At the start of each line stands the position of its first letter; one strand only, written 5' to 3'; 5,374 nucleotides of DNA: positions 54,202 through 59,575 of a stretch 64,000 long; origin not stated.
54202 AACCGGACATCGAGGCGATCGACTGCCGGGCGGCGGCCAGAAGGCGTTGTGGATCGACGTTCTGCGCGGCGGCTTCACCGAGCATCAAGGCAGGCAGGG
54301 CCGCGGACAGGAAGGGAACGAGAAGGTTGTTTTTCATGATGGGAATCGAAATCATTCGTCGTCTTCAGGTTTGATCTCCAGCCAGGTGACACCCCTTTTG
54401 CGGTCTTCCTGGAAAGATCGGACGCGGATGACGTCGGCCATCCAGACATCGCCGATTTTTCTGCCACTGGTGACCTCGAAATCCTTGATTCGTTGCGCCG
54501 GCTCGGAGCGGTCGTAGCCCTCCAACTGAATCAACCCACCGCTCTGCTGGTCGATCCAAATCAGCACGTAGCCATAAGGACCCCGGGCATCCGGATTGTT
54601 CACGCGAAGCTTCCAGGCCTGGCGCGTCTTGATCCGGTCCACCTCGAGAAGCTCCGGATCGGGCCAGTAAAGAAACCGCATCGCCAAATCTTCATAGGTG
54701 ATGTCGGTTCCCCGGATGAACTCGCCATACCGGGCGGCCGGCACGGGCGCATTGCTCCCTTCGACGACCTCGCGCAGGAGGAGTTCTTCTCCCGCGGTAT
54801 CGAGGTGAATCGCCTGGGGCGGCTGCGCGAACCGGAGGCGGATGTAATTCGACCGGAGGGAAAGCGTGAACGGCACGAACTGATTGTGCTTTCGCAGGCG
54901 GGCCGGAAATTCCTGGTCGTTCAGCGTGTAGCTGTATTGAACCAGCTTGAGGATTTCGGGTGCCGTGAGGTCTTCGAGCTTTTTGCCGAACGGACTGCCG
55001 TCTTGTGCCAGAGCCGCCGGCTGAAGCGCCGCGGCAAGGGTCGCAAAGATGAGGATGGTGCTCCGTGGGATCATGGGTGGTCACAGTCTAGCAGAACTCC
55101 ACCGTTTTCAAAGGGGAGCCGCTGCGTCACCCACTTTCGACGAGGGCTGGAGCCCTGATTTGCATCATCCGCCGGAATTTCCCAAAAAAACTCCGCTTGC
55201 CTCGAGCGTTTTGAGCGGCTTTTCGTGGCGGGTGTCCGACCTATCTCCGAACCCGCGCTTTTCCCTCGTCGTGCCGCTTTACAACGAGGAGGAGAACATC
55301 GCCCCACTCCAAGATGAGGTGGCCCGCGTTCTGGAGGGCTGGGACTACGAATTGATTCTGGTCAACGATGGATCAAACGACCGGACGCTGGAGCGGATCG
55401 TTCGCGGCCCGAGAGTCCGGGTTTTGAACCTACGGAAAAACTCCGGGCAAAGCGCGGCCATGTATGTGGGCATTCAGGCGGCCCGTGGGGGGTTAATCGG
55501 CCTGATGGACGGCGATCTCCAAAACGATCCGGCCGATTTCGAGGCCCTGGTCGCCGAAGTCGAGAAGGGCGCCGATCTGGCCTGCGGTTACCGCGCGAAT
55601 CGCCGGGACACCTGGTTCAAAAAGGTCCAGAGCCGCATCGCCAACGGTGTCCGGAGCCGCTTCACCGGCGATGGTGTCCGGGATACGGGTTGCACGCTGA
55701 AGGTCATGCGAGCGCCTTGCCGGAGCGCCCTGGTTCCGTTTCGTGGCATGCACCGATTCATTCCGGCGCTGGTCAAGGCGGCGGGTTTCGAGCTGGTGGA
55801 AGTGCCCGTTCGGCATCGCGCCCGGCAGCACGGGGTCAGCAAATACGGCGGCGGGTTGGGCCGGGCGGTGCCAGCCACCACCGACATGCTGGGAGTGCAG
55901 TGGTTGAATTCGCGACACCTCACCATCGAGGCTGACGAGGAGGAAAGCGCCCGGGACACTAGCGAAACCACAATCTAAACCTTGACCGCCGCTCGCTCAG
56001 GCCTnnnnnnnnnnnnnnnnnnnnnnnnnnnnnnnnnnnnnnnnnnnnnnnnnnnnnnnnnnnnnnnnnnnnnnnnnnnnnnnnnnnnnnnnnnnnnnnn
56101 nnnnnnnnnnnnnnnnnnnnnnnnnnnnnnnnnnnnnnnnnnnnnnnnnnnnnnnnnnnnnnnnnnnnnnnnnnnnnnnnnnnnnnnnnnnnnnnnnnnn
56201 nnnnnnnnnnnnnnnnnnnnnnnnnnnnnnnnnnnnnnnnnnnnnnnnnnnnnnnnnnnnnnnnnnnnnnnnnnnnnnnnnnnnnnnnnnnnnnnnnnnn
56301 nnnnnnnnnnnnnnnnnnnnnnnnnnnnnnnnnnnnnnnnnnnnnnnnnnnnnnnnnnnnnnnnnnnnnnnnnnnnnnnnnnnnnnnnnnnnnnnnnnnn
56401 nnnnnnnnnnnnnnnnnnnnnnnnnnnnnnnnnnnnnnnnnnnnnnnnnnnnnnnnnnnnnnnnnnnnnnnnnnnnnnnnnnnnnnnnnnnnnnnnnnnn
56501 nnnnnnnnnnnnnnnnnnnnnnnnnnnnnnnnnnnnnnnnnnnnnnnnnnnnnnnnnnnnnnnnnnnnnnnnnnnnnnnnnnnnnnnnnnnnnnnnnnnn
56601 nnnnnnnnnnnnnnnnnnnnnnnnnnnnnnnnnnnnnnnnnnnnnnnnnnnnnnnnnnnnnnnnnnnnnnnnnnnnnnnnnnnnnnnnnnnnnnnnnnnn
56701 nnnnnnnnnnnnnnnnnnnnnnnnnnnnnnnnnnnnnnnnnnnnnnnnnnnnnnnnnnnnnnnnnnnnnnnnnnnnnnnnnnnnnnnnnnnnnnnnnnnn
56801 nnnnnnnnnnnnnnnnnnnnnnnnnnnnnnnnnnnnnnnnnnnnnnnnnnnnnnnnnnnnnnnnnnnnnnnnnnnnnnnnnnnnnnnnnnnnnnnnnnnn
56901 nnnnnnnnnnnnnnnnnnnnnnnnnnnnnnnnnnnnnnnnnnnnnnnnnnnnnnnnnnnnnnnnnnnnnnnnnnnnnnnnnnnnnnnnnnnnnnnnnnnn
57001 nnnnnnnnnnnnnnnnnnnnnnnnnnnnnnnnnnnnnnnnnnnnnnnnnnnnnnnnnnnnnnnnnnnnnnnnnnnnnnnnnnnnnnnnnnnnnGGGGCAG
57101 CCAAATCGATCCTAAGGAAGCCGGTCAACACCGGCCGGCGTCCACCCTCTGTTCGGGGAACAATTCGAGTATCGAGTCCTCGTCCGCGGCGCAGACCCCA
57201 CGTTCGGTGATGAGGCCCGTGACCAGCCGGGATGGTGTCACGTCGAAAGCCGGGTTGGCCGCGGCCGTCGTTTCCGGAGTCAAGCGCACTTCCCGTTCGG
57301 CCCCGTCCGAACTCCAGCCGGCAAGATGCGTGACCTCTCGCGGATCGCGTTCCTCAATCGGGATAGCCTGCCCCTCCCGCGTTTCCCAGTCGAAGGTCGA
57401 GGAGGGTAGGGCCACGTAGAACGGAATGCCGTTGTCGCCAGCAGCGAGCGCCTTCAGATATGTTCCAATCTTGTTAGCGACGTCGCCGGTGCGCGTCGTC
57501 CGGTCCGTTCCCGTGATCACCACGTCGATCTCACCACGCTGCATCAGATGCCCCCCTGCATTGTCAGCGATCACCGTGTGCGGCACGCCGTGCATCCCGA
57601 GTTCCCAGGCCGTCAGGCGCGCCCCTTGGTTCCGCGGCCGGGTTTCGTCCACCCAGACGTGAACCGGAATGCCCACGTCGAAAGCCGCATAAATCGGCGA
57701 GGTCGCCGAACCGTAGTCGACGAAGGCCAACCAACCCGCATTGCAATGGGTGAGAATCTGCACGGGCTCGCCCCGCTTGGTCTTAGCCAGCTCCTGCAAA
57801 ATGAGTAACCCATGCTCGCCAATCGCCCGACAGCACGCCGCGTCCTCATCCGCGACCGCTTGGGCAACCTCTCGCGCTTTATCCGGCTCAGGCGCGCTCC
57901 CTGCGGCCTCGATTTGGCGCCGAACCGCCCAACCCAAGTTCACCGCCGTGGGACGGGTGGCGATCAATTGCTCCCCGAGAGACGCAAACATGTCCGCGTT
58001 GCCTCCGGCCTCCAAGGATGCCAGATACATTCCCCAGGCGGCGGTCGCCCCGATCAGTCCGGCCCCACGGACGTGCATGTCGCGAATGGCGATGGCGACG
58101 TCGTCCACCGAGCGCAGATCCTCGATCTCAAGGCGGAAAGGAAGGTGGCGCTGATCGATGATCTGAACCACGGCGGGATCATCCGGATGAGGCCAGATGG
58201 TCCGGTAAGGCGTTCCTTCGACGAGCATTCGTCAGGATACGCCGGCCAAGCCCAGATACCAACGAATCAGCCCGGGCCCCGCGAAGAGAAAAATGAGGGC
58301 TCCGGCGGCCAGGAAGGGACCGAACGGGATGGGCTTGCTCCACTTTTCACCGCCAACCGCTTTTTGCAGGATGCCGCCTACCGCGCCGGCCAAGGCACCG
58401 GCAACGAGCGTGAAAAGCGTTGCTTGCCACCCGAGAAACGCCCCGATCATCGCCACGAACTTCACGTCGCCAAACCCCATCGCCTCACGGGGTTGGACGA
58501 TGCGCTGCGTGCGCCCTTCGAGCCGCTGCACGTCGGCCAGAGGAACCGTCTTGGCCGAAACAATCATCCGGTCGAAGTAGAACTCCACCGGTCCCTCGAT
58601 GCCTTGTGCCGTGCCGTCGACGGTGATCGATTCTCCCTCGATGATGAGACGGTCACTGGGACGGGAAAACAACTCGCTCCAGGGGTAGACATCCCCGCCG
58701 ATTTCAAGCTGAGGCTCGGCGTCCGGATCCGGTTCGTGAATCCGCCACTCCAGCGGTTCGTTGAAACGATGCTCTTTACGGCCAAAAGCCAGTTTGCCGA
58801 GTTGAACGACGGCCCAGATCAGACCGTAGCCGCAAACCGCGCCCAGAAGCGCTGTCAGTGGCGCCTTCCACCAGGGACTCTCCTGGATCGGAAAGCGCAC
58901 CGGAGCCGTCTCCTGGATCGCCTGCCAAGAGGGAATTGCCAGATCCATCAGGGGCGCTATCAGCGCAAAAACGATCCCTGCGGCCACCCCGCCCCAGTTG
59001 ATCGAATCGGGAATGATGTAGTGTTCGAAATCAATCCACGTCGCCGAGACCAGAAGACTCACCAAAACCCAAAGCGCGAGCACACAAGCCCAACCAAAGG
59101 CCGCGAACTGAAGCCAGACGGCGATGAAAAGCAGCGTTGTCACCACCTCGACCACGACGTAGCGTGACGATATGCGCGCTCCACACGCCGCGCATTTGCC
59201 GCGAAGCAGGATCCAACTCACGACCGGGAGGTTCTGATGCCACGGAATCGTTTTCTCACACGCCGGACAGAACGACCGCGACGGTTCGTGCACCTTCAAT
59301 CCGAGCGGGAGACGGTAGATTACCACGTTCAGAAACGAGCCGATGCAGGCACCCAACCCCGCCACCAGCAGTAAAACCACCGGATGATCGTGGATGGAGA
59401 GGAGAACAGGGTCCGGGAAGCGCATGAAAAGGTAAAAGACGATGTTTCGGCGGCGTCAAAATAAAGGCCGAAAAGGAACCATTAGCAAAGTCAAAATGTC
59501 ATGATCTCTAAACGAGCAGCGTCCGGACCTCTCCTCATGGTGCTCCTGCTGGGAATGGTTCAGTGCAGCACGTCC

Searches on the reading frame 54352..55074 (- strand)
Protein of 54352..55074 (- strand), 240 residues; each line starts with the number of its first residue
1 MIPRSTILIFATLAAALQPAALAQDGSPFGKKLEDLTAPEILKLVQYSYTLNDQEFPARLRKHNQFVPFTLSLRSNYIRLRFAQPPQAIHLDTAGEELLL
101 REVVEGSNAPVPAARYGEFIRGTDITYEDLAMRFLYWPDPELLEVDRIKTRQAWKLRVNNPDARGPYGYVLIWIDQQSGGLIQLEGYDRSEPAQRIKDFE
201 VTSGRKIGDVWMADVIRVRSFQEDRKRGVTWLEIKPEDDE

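Call 77: search_protein_families(library=pfam, proteins=[window:54352-55074:-], max_evalue=0.000001)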
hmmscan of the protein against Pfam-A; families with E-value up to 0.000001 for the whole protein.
window:54352-55074:- (240 aa): 1 family
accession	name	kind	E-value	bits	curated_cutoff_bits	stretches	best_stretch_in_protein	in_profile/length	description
PF17131.11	LolA_like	-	8.5e-12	45.5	30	1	121-236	53-168/184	Outer membrane lipoprotein-sorting protein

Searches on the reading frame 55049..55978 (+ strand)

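Call 77: search_protein_families(library=pfam, proteins=[window:55049-55978:+], max_evalue=0.000001)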
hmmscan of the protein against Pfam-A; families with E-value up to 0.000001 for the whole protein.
window:55049-55978:+ (309 aa): 1 family
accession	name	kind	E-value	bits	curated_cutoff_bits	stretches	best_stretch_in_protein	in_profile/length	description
PF00535.33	Glycos_transf_2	-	5.5e-26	91.9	23.3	1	72-212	1-151/168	Glycosyl transferase family 2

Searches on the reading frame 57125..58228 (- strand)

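Call 77: search_protein_families(library=pfam, proteins=[window:57125-58228:-], max_evalue=0.000001)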
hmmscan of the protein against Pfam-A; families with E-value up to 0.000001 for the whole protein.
window:57125-58228:- (367 aa): 1 family
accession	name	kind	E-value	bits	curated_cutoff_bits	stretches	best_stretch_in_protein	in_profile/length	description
PF01008.23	IF-2B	-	4.1e-61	207.1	22.4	1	82-346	36-278/280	Initiation factor 2 subunit family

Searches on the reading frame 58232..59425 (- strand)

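Call 77: search_protein_families(library=pfam, proteins=[window:58232-59425:-], max_evalue=0.000001)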
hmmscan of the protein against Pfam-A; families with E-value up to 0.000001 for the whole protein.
window:58232-59425:- (397 aa): 2 families
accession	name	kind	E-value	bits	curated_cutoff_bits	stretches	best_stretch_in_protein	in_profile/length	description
PF06750.18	A24_N_bact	-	4.7e-31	107.1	23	1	24-107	2-84/84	Bacterial Peptidase A24 N-terminal domain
PF01478.23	Peptidase_A24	-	2.5e-11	44.4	26.5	1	313-351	65-103/104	Type IV leader peptidase family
